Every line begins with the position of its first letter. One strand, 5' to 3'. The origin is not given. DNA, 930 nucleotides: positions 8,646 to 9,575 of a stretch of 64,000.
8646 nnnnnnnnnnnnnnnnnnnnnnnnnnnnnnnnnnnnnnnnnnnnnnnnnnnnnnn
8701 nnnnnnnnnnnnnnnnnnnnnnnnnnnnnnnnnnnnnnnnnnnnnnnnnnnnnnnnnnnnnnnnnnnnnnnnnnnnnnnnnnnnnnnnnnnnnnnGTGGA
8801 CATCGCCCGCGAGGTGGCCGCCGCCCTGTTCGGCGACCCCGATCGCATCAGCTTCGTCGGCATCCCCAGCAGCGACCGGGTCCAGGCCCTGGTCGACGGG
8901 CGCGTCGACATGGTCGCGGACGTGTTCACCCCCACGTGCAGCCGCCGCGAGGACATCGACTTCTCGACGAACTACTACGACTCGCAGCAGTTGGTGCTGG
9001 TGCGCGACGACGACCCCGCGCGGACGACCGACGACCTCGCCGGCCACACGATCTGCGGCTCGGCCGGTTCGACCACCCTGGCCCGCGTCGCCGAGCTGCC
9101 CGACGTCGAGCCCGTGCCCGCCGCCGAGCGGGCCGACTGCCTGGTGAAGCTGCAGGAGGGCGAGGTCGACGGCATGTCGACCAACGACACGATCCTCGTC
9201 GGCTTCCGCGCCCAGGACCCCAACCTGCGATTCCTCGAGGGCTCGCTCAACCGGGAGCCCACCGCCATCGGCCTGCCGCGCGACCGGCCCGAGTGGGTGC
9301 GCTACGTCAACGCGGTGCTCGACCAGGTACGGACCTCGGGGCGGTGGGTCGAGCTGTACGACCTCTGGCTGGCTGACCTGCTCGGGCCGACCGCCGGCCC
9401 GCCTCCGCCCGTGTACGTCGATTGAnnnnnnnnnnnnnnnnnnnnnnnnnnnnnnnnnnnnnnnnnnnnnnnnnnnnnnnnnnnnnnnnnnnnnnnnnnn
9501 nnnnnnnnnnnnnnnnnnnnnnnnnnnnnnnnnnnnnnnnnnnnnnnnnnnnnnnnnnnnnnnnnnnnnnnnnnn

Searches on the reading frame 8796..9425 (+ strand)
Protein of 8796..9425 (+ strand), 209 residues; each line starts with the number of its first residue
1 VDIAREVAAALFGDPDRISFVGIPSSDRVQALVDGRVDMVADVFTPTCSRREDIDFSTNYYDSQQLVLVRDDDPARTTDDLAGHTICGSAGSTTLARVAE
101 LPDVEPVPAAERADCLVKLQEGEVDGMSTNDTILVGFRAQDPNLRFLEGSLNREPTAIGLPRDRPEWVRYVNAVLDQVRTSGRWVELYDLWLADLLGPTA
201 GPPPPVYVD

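Call 50: search_protein_families(library=pfam, proteins=[window:8796-9425:+], max_evalue=0.001)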
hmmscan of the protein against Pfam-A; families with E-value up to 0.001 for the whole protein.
window:8796-9425:+ (209 aa): 1 family
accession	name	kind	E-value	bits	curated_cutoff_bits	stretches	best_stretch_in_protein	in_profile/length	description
PF00497.25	SBP_bac_3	-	5.6e-19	68.6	26.4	1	1-192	26-130/132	Bacterial extracellular solute-binding proteins, family 3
